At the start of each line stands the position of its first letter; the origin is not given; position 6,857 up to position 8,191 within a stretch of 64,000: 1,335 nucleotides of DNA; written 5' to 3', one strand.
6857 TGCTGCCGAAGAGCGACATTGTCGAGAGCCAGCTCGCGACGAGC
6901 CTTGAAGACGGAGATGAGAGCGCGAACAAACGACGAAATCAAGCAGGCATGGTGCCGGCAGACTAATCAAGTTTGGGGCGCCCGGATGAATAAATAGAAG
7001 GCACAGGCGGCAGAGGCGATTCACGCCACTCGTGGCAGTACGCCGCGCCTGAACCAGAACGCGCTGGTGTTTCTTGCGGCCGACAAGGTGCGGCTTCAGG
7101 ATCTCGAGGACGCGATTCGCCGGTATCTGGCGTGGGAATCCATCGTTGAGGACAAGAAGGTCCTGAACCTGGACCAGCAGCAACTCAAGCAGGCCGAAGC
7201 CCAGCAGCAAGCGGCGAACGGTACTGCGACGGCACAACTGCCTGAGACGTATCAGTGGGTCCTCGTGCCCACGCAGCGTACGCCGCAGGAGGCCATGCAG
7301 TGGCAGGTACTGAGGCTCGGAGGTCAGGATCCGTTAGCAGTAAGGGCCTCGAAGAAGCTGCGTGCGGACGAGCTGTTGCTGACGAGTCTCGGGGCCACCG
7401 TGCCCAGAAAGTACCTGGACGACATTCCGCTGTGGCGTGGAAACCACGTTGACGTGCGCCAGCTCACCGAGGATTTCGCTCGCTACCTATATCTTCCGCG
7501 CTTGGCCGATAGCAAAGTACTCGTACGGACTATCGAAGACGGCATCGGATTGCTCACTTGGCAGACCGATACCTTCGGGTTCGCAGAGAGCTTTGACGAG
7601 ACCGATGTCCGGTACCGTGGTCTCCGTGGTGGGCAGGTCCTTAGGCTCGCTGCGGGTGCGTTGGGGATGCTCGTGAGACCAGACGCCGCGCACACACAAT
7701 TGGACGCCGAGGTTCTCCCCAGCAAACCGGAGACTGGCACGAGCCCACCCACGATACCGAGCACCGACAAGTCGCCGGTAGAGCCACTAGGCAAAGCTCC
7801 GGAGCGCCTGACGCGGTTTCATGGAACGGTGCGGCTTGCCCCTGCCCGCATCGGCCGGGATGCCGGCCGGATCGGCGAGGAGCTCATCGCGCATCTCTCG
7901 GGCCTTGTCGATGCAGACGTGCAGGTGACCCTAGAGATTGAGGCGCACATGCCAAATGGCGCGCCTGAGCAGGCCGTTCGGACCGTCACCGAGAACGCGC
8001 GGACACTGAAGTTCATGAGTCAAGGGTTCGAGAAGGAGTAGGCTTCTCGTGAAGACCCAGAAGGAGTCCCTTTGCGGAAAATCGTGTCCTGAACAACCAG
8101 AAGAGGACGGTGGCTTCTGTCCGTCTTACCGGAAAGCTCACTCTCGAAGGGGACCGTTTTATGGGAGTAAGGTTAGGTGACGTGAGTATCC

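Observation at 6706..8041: C-terminal third of a DUF499-like defence ATPase left as a relic after MITE insertion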

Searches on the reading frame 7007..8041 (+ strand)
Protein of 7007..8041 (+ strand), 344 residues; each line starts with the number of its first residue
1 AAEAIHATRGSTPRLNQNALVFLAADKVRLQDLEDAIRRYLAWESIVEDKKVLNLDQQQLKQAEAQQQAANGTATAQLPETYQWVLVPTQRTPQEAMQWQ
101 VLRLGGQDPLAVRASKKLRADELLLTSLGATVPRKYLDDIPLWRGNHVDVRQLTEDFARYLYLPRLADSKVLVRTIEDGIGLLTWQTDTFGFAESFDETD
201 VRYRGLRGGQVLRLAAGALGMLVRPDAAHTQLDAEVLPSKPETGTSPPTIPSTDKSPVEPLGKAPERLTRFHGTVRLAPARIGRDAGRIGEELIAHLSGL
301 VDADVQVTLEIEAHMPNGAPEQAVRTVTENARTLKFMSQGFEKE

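Call 4: search_protein_families(library=pfam, proteins=[window:7007-8041:+], max_evalue=1)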
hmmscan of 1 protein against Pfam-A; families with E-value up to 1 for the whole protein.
window:7007-8041:+ (344 aa): 2 families
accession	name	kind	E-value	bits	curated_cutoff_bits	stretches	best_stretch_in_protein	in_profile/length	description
PF12090.13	Spt20_SEP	-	0.1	12.7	27.1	1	55-95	86-126/177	Spt20, SEP domain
PF03841.19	SelA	-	0.11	11.9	22.8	1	13-75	231-294/367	L-seryl-tRNA selenium transferase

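Call 6: search_protein_families(library=padloc, proteins=[window:7007-8041:+], max_evalue=1)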
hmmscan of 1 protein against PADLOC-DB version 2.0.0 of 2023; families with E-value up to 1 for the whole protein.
window:7007-8041:+ (344 aa): 2 families
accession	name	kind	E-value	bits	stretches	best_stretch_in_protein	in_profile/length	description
PDLC00662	HmaC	-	4.1e-73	245.1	1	1-342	584-940/941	AAA+ ATPase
PDLC02192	DUF499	-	0.00041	16.3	1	15-102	558-642/1022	-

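Call 7: search_protein_families(library=ncbifam, proteins=[window:7007-8041:+], max_evalue=1)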
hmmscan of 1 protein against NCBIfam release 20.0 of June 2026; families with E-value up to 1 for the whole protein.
window:7007-8041:+ (344 aa): 1 family
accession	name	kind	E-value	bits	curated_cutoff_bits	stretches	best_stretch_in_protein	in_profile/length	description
NF042962.1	DUF499_antiphage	equivalog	5.1e-05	21.4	1200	1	16-103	557-641/1025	anti-phage-associated DUF499 domain-containing protein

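Call 11: find_homologous_proteins(query=window:7007-8041:+, max_evalue=0.00001)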
Query window:7007-8041:+ (344 aa): 2910 proteins with E <= 0.00001 among 8000 candidates; the best 120 are listed.
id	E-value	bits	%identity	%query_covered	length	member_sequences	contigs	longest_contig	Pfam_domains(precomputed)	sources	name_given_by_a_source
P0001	3.1e-209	712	100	94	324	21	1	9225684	-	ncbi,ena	-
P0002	1.4e-139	483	64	100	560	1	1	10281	-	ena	-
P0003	1.2e-136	473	57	95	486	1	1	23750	-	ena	-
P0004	7.1e-134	464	64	100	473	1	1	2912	-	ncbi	-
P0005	5.8e-133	461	63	100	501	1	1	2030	-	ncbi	ncbi:MAG: hypothetical protein ACREVR_08155, partial [Burkholderiales bacterium]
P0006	7.9e-133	461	63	98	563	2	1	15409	-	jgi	jgi:hypothetical protein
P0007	3.6e-131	455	61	99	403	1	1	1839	-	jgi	-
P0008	1.3e-130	453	63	100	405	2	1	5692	-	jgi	jgi:hypothetical protein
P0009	1.7e-130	453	62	100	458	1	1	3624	-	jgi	jgi:hypothetical protein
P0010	2.8e-130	452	62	100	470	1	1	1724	-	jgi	jgi:hypothetical protein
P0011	9.0e-130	451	61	99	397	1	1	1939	-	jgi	jgi:hypothetical protein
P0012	4.3e-129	448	60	100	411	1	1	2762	PF04465.18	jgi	jgi:hypothetical protein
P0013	8.6e-129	447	61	100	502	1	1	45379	-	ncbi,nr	ncbi:MAG: AAA+ family ATPase, partial [Elusimicrobia bacterium]|nr:AAA+ family ATPase [Elusimicrobio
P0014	1.1e-128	447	60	100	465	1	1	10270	-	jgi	jgi:hypothetical protein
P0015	1.4e-128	447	60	100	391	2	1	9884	-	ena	-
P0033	8.0e-127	441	58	100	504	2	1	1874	PF04465.18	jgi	-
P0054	1.3e-125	437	61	100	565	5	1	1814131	-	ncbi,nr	ncbi:MAG: hypothetical protein KatS3mg123_1766 [Burkholderiales bacterium]|nr:MAG: hypothetical prot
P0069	1.1e-124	434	60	100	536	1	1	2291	PF04465.18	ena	-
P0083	2.8e-124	433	60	100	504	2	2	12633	PF04465.18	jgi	-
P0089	4.5e-124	432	60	100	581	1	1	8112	PF04465.18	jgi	-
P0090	4.6e-124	432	58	100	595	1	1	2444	PF04465.18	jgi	jgi:hypothetical protein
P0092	7.3e-124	431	59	100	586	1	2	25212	PF04465.18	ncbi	-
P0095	9.9e-124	431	60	100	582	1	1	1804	PF04465.18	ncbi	ncbi:MAG: AAA+ family ATPase, partial [Candidatus Binatia bacterium]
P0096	1.0e-123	431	60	100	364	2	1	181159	-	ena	-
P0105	3.7e-123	429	59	100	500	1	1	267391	-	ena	-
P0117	1.4e-122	427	58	100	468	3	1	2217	PF04465.18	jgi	-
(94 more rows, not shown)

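Call 12: find_encoding_contigs(protein=P0001, flank=10000, max_places=3)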
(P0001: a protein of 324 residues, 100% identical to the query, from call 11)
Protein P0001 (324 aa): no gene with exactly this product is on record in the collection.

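Call 13: find_encoding_contigs(protein=P0054, flank=10000, max_places=3)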
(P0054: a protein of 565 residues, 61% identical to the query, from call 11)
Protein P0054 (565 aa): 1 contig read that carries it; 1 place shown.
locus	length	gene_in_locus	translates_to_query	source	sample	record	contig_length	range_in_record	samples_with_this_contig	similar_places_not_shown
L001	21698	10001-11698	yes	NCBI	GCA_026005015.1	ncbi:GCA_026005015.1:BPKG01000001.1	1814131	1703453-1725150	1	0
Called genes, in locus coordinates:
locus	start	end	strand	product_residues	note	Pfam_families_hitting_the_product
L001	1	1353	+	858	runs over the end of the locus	PF00271:Helicase_C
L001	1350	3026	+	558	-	PF04326:SLFN_AlbA_2, PF13749:HATPase_c_4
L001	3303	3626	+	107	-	PF13020:NOV_C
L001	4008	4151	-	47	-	-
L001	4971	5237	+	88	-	-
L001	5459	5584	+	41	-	-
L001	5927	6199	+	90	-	-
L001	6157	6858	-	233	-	-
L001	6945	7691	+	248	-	-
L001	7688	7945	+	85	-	-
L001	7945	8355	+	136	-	PF01850:PIN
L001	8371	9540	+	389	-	PF18731:HEPN_Swt1, PF04465:DUF499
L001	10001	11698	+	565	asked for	-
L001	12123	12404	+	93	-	-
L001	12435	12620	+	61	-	-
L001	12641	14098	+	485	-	PF13191:AAA_16 (faint), PF13173:AAA_14, PF13635:DUF4143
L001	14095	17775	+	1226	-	PF05378:Hydant_A_N, PF01968:Hydantoinase_A, PF19278:Hydant_A_C (weak), PF02538:Hydantoinase_B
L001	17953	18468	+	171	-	PF04390:LptE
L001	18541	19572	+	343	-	PF06144:DNA_pol3_delta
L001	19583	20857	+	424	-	PF00171:Aldedh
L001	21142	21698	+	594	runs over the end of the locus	PF00364:Biotin_lipoyl, PF25984:BSH_YknX (faint), PF01134:GIDA (weak), PF07992:Pyr_redox_2, PF12831:FAD_oxidored, PF13738:Pyr_redox_3, PF00070:Pyr_redox, PF02852:Pyr_redox_dim, +4 more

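Call 14: find_related_loci(query=window:7007-8041:+, collection=genome_contigs, flank=10000)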
Query window:7007-8041:+ (344 aa) in genome_contigs; peptide patterns used: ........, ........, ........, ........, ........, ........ (x = any residue, [..] = any of these).
56 stretches matched a pattern; 3 encode a relative of the query (tblastn E <= 1e-3); 3 distinct loci.
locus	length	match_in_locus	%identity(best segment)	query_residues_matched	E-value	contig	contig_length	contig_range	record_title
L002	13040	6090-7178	46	2-343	2e-100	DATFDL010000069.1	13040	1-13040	MAG TPA_asm: Pirellulales bacterium isolate SMAG_U8579 k141_1329653, whole genome shotgun sequence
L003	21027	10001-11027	39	5-344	1e-44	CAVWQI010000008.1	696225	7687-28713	MAG: uncultured Gemmatimonadaceae bacterium isolate MFD04967.bin.1.127 genome assembly, contig: contig_6771, whole genom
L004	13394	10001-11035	31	3-342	1e-28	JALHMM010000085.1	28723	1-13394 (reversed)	MAG: Reyranellaceae bacterium isolate Bin_33_2_sub c_000000007137, whole genome shotgun sequence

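Call 30: search_protein_families(library=padloc, proteins=[L002:22-2721:+, L002:3846-7184:+, L002:7461-8795:+], max_evalue=0.001)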
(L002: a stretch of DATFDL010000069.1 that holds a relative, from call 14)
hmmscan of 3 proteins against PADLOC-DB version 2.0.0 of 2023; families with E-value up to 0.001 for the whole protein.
L002:22-2721:+ (899 aa): 9 families
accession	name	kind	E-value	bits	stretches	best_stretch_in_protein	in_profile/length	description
PDLC00660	HmaB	-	7.5e-304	1008.4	2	134-890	208-959/967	DNA-adenine methylase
PDLC00661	HmaB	-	1.4e-293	974.4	2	129-887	204-962/973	DNA-adenine methylase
PDLC03233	MTase_II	-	7.8e-27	92.1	1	193-722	210-713/731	Type II methyltransferase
PDLC03352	MTase_II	-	1.3e-23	80.8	2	342-526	413-599/1023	Type II methyltransferase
PDLC02189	DUF1156_MTase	-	3.8e-22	76.4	2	3-40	169-206/944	-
PDLC03314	MTase_II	-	1.8e-11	40.9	1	3-36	169-202/944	Type II methyltransferase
PDLC03322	MTase_II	-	6.3e-06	23.3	1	1-37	68-104/446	Type II methyltransferase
PDLC03367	MTase_II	-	5.9e-05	19.6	1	2-44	46-87/633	Type II methyltransferase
PDLC03364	MTase_II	-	6.5e-05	20.1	1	2-39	63-100/380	Type II methyltransferase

L002:3846-7184:+ (1112 aa): 2 families
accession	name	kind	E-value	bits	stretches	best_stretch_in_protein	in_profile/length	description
PDLC00662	HmaC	-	0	1129.8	1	167-1111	3-941/941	AAA+ ATPase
PDLC02192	DUF499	-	3.6e-45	152.2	1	209-844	35-633/1022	-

L002:7461-8795:+ (444 aa): 0 families

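Call 31: find_encoding_contigs(protein=P0096, flank=8000, max_places=2)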
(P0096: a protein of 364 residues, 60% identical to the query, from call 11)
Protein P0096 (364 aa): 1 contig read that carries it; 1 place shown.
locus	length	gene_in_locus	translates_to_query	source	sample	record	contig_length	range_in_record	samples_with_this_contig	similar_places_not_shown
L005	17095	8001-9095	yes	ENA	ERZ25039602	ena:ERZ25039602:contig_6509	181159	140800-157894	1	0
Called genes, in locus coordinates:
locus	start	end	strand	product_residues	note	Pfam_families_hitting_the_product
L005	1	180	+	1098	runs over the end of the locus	PF00176:SNF2-rel_dom, PF00270:DEAD (weak), PF04851:ResIII, PF00271:Helicase_C, PF13020:NOV_C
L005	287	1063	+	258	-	-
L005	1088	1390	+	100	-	-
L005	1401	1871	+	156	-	-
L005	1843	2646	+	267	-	-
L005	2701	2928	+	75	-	PF06634:DUF1156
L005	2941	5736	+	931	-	PF06634:DUF1156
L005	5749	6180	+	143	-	PF18731:HEPN_Swt1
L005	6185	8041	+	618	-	PF04465:DUF499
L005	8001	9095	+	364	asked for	-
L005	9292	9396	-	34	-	-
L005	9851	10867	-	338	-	PF01548:DEDD_Tnp_IS110, PF02371:Transposase_20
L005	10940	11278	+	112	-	-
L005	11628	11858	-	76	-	PF07927:HicA_toxin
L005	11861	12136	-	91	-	-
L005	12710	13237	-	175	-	-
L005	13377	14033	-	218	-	PF00072:Response_reg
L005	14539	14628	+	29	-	PF09604:Potass_KdpF (weak)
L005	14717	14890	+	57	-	PF03814:KdpA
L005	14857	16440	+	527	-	PF03814:KdpA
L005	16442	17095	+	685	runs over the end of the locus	PF00122:E1-E2_ATPase, PF00702:Hydrolase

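Call 32: find_encoding_contigs(protein=P0105, flank=8000, max_places=2)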
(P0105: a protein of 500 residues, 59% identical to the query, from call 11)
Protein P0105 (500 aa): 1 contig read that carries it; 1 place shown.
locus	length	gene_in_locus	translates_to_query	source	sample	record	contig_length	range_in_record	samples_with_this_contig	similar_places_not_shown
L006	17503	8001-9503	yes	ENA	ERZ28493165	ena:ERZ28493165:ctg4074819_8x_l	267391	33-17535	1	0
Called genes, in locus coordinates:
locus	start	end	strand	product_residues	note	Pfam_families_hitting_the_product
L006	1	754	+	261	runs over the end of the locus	?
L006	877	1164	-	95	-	-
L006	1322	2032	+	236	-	PF13020:NOV_C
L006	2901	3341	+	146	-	-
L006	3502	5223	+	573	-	-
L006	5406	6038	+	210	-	PF01936:NYN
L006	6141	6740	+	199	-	PF18731:HEPN_Swt1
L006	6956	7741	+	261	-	-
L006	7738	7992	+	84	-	-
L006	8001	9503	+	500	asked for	-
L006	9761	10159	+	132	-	-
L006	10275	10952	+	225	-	PF04471:Mrr_cat, PF22722:NA-iREase1 (weak)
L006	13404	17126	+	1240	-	-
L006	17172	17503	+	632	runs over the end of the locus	-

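Call 33: list_cluster_members(proteins=[P0001])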
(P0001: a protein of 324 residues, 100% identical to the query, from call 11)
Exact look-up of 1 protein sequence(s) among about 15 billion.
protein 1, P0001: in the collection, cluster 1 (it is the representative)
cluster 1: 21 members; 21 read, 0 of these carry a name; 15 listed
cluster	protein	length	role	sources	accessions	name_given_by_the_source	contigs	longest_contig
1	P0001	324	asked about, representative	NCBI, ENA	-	-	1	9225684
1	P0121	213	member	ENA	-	-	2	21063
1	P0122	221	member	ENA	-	-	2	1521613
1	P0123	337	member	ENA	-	-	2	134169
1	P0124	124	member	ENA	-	-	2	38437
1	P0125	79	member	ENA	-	-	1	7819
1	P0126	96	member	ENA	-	-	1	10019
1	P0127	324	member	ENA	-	-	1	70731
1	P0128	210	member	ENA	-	-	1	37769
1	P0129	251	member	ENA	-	-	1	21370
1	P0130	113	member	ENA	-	-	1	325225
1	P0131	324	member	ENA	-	-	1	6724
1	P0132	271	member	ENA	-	-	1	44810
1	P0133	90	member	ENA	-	-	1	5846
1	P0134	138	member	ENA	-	-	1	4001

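Call 34: find_encoding_contigs(protein=P0123, flank=10000, max_places=3)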
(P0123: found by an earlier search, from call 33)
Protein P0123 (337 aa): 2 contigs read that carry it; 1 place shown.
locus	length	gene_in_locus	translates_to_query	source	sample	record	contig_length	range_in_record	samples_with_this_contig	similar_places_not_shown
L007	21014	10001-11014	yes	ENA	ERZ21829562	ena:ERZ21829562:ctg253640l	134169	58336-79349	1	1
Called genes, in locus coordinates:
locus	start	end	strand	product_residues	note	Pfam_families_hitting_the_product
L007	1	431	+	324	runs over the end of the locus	PF13737:DDE_Tnp_1_5, PF01609:DDE_Tnp_1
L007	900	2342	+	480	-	PF13701:DDE_Tnp_1_4, PF01609:DDE_Tnp_1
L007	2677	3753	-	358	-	PF16822:ALGX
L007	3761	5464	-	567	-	PF16822:ALGX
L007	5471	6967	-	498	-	PF03062:MBOAT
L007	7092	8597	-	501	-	-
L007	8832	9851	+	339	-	PF13565:HTH_32 (weak), PF13683:rve_3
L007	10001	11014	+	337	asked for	-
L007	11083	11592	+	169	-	-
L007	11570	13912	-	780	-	PF19313:DUF5916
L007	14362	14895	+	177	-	-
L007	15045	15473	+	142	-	-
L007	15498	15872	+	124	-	-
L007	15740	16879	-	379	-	PF01546:Peptidase_M20, PF07687:M20_dimer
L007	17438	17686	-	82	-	-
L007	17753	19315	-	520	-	PF04313:HSDR_N (faint), PF18755:RAMA, PF14267:DUF4357 (faint), PF18755:RAMA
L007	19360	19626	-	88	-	PF13156:Mrr_cat_2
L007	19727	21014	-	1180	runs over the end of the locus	PF04313:HSDR_N, PF00270:DEAD (weak), PF04851:ResIII, PF18766:SWI2_SNF2, PF22679:T1R_D3-like, PF04326:SLFN_AlbA_2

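Call 35: find_encoding_contigs(protein=P0127, flank=10000, max_places=3)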
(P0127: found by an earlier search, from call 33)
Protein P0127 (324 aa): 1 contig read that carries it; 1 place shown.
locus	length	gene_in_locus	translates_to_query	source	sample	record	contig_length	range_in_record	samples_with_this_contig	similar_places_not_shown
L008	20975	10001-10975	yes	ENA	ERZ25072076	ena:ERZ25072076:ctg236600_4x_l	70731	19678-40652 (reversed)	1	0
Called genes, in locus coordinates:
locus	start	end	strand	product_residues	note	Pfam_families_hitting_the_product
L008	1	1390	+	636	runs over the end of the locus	-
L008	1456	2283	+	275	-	PF01610:DDE_Tnp_ISL3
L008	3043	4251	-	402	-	PF00872:Transposase_mut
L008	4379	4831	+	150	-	PF18753:Nmad2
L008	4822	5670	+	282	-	PF18754:Nmad3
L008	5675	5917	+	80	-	-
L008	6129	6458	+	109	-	-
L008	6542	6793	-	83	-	-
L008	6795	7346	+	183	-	PF13565:HTH_32, PF13276:HTH_21 (weak)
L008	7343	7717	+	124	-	-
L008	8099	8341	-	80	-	-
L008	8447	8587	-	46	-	-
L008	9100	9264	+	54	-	-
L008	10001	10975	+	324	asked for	-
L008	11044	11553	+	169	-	-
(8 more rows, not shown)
